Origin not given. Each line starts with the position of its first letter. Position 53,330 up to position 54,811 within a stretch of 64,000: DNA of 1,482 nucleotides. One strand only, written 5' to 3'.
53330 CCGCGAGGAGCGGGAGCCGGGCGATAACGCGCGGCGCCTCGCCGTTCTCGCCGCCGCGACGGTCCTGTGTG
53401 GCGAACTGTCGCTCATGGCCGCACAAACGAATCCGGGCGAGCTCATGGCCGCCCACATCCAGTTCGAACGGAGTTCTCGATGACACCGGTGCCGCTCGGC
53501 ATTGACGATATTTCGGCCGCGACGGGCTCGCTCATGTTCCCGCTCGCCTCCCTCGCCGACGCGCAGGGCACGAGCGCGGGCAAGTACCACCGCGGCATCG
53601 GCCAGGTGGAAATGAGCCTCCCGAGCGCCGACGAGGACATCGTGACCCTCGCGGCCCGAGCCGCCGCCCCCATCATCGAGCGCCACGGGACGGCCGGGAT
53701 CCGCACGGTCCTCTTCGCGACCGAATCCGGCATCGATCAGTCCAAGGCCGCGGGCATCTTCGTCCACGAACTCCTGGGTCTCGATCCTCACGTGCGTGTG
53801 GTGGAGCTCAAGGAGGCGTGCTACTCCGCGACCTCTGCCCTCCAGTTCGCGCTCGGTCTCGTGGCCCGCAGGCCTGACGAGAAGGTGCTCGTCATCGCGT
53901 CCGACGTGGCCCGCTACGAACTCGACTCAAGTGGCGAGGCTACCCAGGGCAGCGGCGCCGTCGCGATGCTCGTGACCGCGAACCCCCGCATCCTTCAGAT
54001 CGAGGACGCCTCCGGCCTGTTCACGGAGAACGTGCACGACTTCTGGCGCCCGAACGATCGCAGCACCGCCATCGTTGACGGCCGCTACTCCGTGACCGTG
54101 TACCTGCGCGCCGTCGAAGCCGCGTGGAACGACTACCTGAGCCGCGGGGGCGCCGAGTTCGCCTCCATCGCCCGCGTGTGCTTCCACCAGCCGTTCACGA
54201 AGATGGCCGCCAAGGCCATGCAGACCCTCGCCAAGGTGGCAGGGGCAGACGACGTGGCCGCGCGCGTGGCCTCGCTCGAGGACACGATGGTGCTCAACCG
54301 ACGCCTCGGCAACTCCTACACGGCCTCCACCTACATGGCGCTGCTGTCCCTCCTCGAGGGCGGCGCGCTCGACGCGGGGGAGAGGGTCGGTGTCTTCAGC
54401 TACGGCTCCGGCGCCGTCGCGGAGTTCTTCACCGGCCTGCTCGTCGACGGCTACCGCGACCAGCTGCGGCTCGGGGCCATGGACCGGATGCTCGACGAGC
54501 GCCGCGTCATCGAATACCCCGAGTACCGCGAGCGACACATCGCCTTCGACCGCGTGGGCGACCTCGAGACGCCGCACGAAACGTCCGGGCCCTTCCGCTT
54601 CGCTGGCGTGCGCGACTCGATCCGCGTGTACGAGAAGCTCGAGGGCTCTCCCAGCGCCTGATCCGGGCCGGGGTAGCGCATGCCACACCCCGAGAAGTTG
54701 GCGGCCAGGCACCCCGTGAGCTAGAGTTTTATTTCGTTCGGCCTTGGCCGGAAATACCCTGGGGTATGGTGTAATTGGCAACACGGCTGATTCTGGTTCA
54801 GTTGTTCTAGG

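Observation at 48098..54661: Complete mevalonate pathway operon (mvk-mvaD-pmk-fni-hmgr-mvaS) inserted between gltX and tRNA-Gln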

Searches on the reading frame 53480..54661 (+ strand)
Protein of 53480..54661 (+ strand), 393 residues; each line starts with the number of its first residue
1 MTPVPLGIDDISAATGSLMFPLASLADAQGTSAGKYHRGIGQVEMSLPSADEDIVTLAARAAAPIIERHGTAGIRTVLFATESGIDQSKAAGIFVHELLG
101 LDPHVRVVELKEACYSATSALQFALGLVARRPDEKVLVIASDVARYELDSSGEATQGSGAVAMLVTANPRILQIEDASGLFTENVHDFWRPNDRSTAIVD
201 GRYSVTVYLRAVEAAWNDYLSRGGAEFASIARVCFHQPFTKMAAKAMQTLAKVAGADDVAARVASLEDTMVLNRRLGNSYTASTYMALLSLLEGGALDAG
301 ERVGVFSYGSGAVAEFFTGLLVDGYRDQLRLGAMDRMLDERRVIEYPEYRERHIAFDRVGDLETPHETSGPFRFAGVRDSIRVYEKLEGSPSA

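Call 7: search_protein_families(library=ncbifam, proteins=[window:53480-54661:+])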
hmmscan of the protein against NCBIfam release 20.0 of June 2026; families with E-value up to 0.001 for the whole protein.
window:53480-54661:+ (393 aa): 8 families
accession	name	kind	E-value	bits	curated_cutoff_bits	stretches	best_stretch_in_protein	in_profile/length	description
TIGR01835.1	HMG-CoA-S_prok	equivalog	4.1e-137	457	360.35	1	7-384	2-382/382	hydroxymethylglutaryl-CoA synthase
NF041302.1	HMG_CoAsyn_Halo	equivalog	3.2e-56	191.2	800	2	6-247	4-255/443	hydroxymethylglutaryl-CoA synthase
NF003274.0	PRK04262.1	equivalog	6.5e-38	130.6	244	1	26-350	23-338/347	hydroxymethylglutaryl-CoA synthase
TIGR01833.1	HMG-CoA-S_euk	equivalog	7.1e-37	127.6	286.2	2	7-250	6-266/457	hydroxymethylglutaryl-CoA synthase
TIGR00748.1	HMG_CoA_syn_Arc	equivalog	3.3e-25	89.1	353.35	1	37-349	33-336/345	hydroxymethylglutaryl-CoA synthase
NF006829.0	PRK09352.1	subfamily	2.1e-09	36.8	249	1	48-311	47-311/322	beta-ketoacyl-ACP synthase 3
NF006720.0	PRK09258.1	equivalog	1.4e-06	27.8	285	1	155-311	182-328/338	3-oxoacyl-ACP synthase III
TIGR00747.1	fabH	subfamily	6.1e-06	25.5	292.1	1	47-311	44-312/322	beta-ketoacyl-ACP synthase III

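Call 8: search_protein_families(library=pfam, proteins=[window:53480-54661:+])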
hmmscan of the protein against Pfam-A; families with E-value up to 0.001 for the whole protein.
window:53480-54661:+ (393 aa): 5 families
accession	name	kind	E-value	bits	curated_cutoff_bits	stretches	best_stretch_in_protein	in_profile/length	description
PF08540.16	HMG_CoA_synt_C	-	7.4e-22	78.7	25.1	2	267-327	145-207/280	Hydroxymethylglutaryl-coenzyme A synthase C terminal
PF01154.23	HMG_CoA_synt_N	-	3.1e-13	50.4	25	1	10-167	9-171/174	Hydroxymethylglutaryl-coenzyme A synthase N terminal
PF00195.25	Chal_sti_synt_N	-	2.4e-06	27.6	27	1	50-168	95-224/225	Chalcone and stilbene synthases, N-terminal domain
PF08545.16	ACP_syn_III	-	8.8e-05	22.8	24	1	109-168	2-64/80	3-Oxoacyl-[acyl-carrier-protein (ACP)] synthase III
PF08541.16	ACP_syn_III_C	-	0.0002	21.9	26.6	0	265-312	34-81/90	3-Oxoacyl-[acyl-carrier-protein (ACP)] synthase III C terminal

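Call 9: find_encoding_contigs(protein=window:53480-54661:+, flank=10000, max_places=6)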
Protein window:53480-54661:+ (393 aa): no gene with exactly this product is on record in the collection.

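Call 11: find_homologous_proteins(query=window:53480-54661:+)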
Query window:53480-54661:+ (393 aa): 5600 proteins with E <= 0.001 among 8000 candidates; the best 120 are listed.
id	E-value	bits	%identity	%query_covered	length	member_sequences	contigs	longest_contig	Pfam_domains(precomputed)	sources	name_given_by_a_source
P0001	4.2e-249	844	98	100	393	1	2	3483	PF08540.17,PF00195.26,PF01154.23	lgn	-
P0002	8.1e-248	840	98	100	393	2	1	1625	PF08540.17,PF00195.26,PF01154.23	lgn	-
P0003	9.0e-195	665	78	100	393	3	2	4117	PF08545.17,PF08541.17,PF08540.17,PF01154.23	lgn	-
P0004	2.1e-194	664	79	98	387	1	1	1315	PF08545.17,PF08541.17,PF08540.17,PF00195.26,PF01154.23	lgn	-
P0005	2.2e-191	654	78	98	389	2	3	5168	PF08545.17,PF08541.17,PF08540.17,PF00195.26,PF01154.23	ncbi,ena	-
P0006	2.4e-184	631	74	99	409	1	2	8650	PF08541.17,PF08540.17,PF00195.26,PF01154.23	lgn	-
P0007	7.1e-184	629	76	97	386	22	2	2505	PF08541.17,PF08540.17,PF00195.26,PF01154.23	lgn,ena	-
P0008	2.5e-183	627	76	97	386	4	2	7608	PF08540.17,PF00195.26,PF01154.23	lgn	-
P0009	1.5e-182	625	76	97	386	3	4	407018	PF08545.17,PF08540.17,PF00195.26,PF01154.23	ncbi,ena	-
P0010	2.2e-182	624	76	97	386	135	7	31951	PF08545.17,PF08540.17,PF00195.26,PF01154.23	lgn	-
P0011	3.0e-180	617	74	98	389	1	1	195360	PF08545.17,PF08540.17,PF00195.26,PF01154.23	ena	-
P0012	5.3e-166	570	69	97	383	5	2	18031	PF08540.17,PF00195.26,PF01154.23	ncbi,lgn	-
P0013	1.3e-164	566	68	97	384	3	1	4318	PF08540.17,PF00195.26,PF01154.23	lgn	-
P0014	3.2e-163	561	65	97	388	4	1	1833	PF08545.17,PF08540.17,PF01154.23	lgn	-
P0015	8.0e-163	560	68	96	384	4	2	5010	PF08540.17,PF00195.26,PF01154.23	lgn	-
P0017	1.0e-159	550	66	97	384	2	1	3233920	PF08540.17,PF00195.26,PF01154.23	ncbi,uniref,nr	ncbi:hydroxymethylglutaryl-CoA synthase [Paramicrobacterium agarici]|uniref:Hydroxymethylglutaryl-Co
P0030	3.1e-148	512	61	98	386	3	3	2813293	PF08540.17,PF00195.26,PF01154.23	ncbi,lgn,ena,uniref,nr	ncbi:hydroxymethylglutaryl-CoA synthase [Leucobacter sp. UCMA 4100]|uniref:hydroxymethylglutaryl-CoA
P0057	3.5e-131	456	58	97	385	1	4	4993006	PF08541.17,PF08540.17,PF00195.26,PF01154.23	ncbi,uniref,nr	ncbi:hydroxymethylglutaryl-CoA synthase [Brachybacterium sacelli]|uniref:Hydroxymethylglutaryl-CoA s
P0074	5.4e-129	449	58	97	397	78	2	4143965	PF08545.17,PF08540.17,PF00195.26,PF01154.23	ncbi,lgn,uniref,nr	ncbi:hydroxymethylglutaryl-CoA synthase [Plantibacter flavus]|uniref:Hydroxymethylglutaryl-CoA synth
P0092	6.3e-127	442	56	98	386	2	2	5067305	PF08540.17,PF01154.23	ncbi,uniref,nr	ncbi:hydroxymethylglutaryl-CoA synthase [Ruania zhangjianzhongii]|uniref:hydroxymethylglutaryl-CoA s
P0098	5.4e-126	439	55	98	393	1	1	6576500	PF08545.17,PF08540.17,PF00195.26,PF01154.23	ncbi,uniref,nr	ncbi:hydroxymethylglutaryl-CoA synthase [Streptomyces tuirus]|uniref:Hydroxymethylglutaryl-CoA synth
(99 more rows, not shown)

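Call 25: find_encoding_contigs(protein=P0057, flank=10000, max_places=2)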
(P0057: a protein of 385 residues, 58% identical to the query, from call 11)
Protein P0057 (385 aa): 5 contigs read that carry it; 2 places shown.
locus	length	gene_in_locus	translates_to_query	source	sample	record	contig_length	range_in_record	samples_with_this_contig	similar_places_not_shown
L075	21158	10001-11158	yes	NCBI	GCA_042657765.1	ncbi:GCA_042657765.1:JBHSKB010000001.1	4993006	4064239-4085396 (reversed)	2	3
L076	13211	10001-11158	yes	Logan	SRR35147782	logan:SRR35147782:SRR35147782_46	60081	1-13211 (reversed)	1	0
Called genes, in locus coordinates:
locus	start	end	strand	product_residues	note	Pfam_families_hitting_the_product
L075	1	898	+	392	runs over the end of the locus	PF01261:AP_endonuc_2 (weak), PF06134:RhaA (weak)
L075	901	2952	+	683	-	PF00596:Aldolase_II, PF00106:adh_short, PF08659:KR, PF13561:adh_short_C2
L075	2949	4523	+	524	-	PF00370:FGGY_N, PF02782:FGGY_C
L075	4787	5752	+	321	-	PF00288:GHMP_kinases_N, PF08544:GHMP_kinases_C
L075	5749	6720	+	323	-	PF22700:MVD-like_N, PF00288:GHMP_kinases_N, PF18376:MDD_C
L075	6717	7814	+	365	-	PF00288:GHMP_kinases_N, PF08544:GHMP_kinases_C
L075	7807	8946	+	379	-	PF01070:FMN_dh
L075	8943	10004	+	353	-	PF00368:HMG-CoA_red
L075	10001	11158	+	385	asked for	PF01154:HMG_CoA_synt_N, PF00195:Chal_sti_synt_N, PF08540:HMG_CoA_synt_C (weak), PF08541:ACP_syn_III_C (weak), PF08540:HMG_CoA_synt_C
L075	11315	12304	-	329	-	PF00356:LacI, PF00532:Peripla_BP_1, PF13407:Peripla_BP_4, PF13377:Peripla_BP_3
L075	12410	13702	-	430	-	PF01547:SBP_bac_1, PF13416:SBP_bac_8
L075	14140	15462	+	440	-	PF00083:Sugar_tr, PF07690:MFS_1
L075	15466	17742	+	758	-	PF08531:Bac_rhamnosid_N, PF05592:Bac_rhamnosid, PF17389:Bac_rhamnosid6H, PF17390:Bac_rhamnosid_C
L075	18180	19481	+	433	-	PF01547:SBP_bac_1, PF13416:SBP_bac_8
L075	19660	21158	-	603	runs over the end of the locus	PF00496:SBP_bac_5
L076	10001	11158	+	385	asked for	PF01154:HMG_CoA_synt_N, PF00195:Chal_sti_synt_N, PF08540:HMG_CoA_synt_C (weak), PF08541:ACP_syn_III_C (weak), PF08540:HMG_CoA_synt_C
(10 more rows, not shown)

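Call 26: find_encoding_contigs(protein=P0017, flank=10000, max_places=2)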
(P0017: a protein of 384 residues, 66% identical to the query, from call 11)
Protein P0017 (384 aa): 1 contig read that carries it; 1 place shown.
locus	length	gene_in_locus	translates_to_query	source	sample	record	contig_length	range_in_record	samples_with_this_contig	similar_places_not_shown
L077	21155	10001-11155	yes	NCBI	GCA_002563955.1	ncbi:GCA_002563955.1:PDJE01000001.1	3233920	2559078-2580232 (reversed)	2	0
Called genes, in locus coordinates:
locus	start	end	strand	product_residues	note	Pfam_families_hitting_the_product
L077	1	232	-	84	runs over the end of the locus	PF20059:DUF6458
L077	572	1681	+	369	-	PF01063:Aminotran_4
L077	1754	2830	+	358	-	PF00180:Iso_dh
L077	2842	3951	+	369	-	PF01063:Aminotran_4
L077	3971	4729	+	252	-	PF10370:Rv2993c-like_N, PF01557:FAA_hydrolase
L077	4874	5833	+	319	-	PF00288:GHMP_kinases_N, PF08544:GHMP_kinases_C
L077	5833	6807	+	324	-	PF22700:MVD-like_N, PF00288:GHMP_kinases_N, PF18376:MDD_C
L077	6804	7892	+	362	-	PF00288:GHMP_kinases_N, PF08544:GHMP_kinases_C (weak)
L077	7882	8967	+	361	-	PF01070:FMN_dh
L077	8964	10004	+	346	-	PF00368:HMG-CoA_red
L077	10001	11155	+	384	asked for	PF01154:HMG_CoA_synt_N, PF00195:Chal_sti_synt_N (weak), PF08540:HMG_CoA_synt_C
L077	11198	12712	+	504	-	PF00749:tRNA-synt_1c, PF19269:Anticodon_2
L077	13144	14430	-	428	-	PF05977:MFS_3 (faint), PF07690:MFS_1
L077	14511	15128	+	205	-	PF01022:HTH_5 (weak), PF12840:HTH_20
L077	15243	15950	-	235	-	PF13483:Lactamase_B_3, PF12706:Lactamase_B_2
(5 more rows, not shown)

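Call 27: find_encoding_contigs(protein=P0030, flank=10000, max_places=1)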
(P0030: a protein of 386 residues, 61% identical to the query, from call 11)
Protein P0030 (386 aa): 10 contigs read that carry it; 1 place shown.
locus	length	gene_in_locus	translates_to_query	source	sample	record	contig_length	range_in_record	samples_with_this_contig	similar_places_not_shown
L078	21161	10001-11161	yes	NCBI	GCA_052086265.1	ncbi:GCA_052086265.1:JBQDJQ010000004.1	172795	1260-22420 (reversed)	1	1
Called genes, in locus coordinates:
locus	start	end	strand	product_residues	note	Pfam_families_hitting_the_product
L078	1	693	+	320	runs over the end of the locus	PF09754:PAC2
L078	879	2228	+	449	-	-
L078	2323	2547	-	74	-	PF24254:DUF7455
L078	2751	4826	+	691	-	PF02518:HATPase_c, PF00204:DNA_gyraseB, PF01751:Toprim, PF00986:DNA_gyraseB_C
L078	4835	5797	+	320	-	PF00288:GHMP_kinases_N, PF08544:GHMP_kinases_C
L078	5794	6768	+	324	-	PF22700:MVD-like_N, PF00288:GHMP_kinases_N (weak), PF18376:MDD_C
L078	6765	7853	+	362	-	PF00288:GHMP_kinases_N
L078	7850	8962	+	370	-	PF01070:FMN_dh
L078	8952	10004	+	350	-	PF00368:HMG-CoA_red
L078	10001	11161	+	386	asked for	PF01154:HMG_CoA_synt_N, PF00195:Chal_sti_synt_N (weak), PF08540:HMG_CoA_synt_C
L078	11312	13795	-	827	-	PF00521:DNA_topoisoIV, PF03989:DNA_gyraseA_C (faint)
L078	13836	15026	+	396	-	PF01663:Phosphodiest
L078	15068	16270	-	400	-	PF11268:DUF3071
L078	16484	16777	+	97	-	PF13834:DUF4193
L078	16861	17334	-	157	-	PF11292:DUF3093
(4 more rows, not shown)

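Call 28: find_encoding_contigs(protein=P0074, flank=10000, max_places=1)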
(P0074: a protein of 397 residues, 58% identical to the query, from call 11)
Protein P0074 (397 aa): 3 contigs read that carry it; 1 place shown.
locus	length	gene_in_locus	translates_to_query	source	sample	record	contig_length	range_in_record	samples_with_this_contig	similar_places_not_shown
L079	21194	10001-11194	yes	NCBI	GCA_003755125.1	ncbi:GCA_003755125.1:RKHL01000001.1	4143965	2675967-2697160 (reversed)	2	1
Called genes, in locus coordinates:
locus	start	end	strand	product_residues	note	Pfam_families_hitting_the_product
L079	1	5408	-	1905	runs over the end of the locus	PF00310:GATase_2, PF04898:Glu_syn_central, PF01645:Glu_synthase, PF01493:GXGXG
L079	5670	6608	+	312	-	PF00288:GHMP_kinases_N, PF08544:GHMP_kinases_C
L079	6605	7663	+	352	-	PF22700:MVD-like_N, PF00288:GHMP_kinases_N, PF18376:MDD_C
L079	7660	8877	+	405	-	PF00288:GHMP_kinases_N, PF08544:GHMP_kinases_C (weak)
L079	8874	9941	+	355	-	PF00368:HMG-CoA_red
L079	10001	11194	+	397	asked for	PF01154:HMG_CoA_synt_N, PF00195:Chal_sti_synt_N (weak), PF08545:ACP_syn_III (faint), PF08540:HMG_CoA_synt_C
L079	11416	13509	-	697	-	PF01757:Acyl_transf_3, PF19040:SGNH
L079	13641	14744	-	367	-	PF01988:VIT1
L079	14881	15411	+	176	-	PF00731:AIRC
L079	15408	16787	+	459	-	PF03816:LytR_cpsA_psr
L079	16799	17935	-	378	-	PF13439:Glyco_transf_4, PF13579:Glyco_trans_4_4 (weak), PF00534:Glycos_transf_1, PF13692:Glyco_trans_1_4, PF20706:GT4-conflict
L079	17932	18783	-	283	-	PF01370:Epimerase, PF04321:RmlD_sub_bind, PF01073:3Beta_HSD, PF16363:GDP_Man_Dehyd, PF02719:Polysacc_synt_2 (weak), PF13460:NAD_binding_10 (weak)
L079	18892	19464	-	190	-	PF04138:GtrA_DPMS_TM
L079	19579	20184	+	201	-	PF00908:dTDP_sugar_isom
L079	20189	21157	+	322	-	PF13578:Methyltransf_24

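Call 29: find_encoding_contigs(protein=P0011, flank=10000, max_places=1)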
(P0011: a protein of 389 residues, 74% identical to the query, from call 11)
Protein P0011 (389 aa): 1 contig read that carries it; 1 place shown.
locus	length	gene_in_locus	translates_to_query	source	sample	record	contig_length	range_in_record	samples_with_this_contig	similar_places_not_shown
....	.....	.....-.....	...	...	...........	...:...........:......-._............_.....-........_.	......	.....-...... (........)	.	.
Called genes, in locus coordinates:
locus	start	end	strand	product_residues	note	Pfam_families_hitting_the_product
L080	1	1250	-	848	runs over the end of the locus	PF00270:DEAD, PF04851:ResIII, PF22527:DEXQc_Suv3, PF00271:Helicase_C (weak), PF12029:DUF3516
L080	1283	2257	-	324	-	-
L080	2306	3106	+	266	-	PF10370:Rv2993c-like_N, PF01557:FAA_hydrolase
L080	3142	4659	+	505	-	PF00749:tRNA-synt_1c, PF19269:Anticodon_2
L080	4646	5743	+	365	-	PF00288:GHMP_kinases_N, PF08544:GHMP_kinases_C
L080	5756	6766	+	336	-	PF22700:MVD-like_N, PF00288:GHMP_kinases_N, PF18376:MDD_C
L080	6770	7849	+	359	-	PF00288:GHMP_kinases_N, PF08544:GHMP_kinases_C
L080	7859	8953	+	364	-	PF01070:FMN_dh (weak), PF00478:IMPDH (weak), PF01070:FMN_dh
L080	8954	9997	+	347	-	PF00368:HMG-CoA_red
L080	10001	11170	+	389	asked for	PF01154:HMG_CoA_synt_N, PF00195:Chal_sti_synt_N, PF08545:ACP_syn_III (faint), PF08540:HMG_CoA_synt_C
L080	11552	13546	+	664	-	PF01757:Acyl_transf_3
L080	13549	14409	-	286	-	PF00528:BPD_transp_1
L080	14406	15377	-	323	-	PF00528:BPD_transp_1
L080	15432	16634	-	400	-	PF13416:SBP_bac_8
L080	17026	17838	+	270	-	PF00582:Usp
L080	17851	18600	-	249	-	PF09339:HTH_IclR, PF25213:HVO_A0261_N (weak), PF01614:IclR_C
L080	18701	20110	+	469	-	PF00330:Aconitase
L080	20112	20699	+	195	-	PF00694:Aconitase_C, PF27512:LeuD, PF27434:LeuD_C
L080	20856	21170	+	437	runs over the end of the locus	PF00275:EPSP_synthase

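Call 38: find_encoding_contigs(protein=P0012, flank=10000, max_places=2)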
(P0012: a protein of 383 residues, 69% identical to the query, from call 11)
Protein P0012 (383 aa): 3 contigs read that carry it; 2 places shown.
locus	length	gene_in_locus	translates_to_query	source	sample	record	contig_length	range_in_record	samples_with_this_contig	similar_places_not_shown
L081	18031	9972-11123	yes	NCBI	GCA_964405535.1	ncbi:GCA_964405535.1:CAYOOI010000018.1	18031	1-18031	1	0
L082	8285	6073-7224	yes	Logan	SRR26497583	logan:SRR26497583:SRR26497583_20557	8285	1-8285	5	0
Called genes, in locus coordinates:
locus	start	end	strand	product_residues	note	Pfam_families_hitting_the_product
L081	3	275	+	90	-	?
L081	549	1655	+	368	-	PF01063:Aminotran_4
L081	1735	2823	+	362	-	PF00180:Iso_dh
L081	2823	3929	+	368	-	PF01063:Aminotran_4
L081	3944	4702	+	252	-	PF10370:Rv2993c-like_N, PF01557:FAA_hydrolase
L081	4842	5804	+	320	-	PF00288:GHMP_kinases_N, PF08544:GHMP_kinases_C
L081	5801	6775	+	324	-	PF22700:MVD-like_N, PF00288:GHMP_kinases_N, PF18376:MDD_C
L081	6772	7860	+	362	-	PF00288:GHMP_kinases_N, PF08544:GHMP_kinases_C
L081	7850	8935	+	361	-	PF01070:FMN_dh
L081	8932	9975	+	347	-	PF00368:HMG-CoA_red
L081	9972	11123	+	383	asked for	PF01154:HMG_CoA_synt_N, PF00195:Chal_sti_synt_N, PF08540:HMG_CoA_synt_C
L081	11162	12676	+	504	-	PF00749:tRNA-synt_1c, PF19269:Anticodon_2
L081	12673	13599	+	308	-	PF00890:FAD_binding_2, PF01266:DAO, PF03486:HI0933_like (faint), PF07992:Pyr_redox_2, PF13738:Pyr_redox_3 (faint)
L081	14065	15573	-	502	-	PF00375:SDF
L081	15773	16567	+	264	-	-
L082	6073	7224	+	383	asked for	PF01154:HMG_CoA_synt_N, PF00195:Chal_sti_synt_N, PF08540:HMG_CoA_synt_C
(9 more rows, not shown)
